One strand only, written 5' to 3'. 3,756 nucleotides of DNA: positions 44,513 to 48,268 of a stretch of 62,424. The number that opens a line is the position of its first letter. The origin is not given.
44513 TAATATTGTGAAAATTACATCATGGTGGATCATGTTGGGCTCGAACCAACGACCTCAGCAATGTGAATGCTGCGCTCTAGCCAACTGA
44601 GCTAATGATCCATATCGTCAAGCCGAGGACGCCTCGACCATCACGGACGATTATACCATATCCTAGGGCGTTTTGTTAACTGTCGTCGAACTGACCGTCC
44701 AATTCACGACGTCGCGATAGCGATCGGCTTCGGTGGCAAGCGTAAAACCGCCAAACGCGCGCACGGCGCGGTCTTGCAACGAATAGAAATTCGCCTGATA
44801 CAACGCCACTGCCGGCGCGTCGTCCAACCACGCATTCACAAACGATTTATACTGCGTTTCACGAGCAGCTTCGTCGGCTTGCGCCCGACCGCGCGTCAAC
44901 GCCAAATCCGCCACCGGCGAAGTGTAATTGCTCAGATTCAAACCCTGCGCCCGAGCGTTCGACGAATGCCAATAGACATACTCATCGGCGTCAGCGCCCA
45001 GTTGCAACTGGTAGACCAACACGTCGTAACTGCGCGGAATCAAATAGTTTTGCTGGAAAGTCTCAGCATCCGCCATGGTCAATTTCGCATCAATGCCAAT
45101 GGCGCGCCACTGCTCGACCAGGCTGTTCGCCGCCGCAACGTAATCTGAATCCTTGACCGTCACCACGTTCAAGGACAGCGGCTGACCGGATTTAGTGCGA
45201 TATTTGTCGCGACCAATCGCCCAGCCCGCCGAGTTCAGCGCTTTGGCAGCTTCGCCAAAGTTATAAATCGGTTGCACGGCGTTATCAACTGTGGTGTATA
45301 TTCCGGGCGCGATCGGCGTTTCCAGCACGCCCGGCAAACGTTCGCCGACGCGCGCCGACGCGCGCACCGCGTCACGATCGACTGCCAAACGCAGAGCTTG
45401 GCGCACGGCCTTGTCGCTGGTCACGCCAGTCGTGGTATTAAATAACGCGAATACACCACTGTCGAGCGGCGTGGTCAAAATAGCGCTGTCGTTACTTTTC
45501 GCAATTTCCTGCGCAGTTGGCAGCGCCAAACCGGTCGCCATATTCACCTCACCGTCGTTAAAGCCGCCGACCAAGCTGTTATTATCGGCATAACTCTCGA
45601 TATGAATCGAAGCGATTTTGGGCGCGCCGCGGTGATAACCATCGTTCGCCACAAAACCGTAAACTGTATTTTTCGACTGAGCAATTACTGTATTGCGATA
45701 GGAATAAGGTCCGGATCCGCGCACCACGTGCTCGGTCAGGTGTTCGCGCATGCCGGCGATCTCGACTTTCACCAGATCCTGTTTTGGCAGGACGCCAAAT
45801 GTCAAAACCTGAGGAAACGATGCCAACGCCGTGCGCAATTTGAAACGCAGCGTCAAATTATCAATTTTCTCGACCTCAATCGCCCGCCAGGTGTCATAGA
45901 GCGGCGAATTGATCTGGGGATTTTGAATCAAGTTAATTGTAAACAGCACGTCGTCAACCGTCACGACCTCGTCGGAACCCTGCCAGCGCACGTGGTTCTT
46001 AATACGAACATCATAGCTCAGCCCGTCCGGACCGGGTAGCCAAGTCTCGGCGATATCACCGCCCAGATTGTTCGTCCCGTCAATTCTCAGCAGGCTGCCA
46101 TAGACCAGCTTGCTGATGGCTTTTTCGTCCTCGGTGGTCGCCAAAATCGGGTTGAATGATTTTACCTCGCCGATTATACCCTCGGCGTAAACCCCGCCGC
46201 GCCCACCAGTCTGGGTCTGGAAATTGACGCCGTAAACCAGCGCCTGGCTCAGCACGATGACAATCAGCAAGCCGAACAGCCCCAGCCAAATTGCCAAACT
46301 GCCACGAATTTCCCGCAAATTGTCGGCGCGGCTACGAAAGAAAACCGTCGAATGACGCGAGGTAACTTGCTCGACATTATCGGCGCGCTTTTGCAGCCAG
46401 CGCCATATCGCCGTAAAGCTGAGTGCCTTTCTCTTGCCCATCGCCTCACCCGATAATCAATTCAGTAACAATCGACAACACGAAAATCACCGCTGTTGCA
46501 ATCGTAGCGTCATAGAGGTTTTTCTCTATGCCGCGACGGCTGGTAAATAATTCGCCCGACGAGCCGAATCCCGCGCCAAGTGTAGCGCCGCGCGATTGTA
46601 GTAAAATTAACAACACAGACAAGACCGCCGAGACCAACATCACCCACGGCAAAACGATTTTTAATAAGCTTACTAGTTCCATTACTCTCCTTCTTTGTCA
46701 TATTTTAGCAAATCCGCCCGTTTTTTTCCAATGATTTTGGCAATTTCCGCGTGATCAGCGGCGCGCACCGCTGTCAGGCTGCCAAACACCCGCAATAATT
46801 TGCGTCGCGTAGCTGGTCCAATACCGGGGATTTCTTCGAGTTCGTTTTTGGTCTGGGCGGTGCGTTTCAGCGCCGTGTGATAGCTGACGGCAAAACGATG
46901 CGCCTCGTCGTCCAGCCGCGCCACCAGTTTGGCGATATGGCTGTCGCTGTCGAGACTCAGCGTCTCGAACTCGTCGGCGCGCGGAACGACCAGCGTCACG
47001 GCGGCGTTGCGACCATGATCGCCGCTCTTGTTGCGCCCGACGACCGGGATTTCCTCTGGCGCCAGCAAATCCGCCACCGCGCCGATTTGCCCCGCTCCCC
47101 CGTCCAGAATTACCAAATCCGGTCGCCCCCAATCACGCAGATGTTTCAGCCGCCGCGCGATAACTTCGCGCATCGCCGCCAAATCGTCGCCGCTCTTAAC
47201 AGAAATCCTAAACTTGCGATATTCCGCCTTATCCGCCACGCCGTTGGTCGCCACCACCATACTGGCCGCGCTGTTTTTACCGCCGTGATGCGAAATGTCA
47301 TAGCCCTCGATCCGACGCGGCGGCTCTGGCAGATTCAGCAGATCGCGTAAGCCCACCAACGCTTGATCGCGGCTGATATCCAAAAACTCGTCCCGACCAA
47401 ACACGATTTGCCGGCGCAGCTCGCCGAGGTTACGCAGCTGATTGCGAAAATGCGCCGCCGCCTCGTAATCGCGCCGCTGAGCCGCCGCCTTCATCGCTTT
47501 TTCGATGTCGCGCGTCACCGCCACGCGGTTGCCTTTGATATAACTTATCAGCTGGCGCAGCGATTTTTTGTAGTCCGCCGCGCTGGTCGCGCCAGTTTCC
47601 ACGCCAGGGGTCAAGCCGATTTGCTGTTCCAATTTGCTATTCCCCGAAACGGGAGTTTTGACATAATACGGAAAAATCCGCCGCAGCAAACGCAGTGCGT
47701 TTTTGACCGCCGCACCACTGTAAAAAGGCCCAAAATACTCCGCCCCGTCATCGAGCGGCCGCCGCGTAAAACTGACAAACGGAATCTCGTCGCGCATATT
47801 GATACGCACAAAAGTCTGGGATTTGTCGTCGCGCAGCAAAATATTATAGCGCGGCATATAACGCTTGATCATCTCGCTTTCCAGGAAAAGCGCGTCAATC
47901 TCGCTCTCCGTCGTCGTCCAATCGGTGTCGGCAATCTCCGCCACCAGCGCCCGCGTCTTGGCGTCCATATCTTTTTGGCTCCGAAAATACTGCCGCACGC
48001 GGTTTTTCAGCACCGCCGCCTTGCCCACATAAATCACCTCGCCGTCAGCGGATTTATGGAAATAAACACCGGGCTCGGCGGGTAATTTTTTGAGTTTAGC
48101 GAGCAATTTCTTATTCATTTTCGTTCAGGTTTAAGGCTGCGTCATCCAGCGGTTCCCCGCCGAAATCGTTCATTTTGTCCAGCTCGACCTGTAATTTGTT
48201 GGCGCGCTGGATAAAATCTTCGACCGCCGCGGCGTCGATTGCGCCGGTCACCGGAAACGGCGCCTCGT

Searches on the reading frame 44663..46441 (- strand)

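Call 51: search_protein_families(library=pfam, proteins=[window:44663-46441:-], max_evalue=0.00001)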
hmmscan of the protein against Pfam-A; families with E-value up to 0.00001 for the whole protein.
window:44663-46441:- (592 aa): 1 family
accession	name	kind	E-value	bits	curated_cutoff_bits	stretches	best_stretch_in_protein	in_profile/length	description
PF00496.27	SBP_bac_5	-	1.1e-45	156.8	32.4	1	128-496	4-364/368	Bacterial extracellular solute-binding proteins, family 5 Middle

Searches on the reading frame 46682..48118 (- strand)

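Call 51: search_protein_families(library=pfam, proteins=[window:46682-48118:-], max_evalue=0.00001)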
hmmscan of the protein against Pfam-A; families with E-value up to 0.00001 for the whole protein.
window:46682-48118:- (478 aa): 3 families
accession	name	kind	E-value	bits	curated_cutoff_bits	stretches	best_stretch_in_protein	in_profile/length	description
PF08459.17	UvrC_RNaseH_dom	-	2.5e-40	138.4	22.3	1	259-411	2-159/159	UvrC RNAse H endonuclease domain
PF14520.12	HHH_5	-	7.1e-10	39.7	27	1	426-471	3-51/57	Helix-hairpin-helix domain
PF01541.30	GIY-YIG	-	7.5e-06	26.6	22.6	0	16-92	2-78/78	GIY-YIG catalytic domain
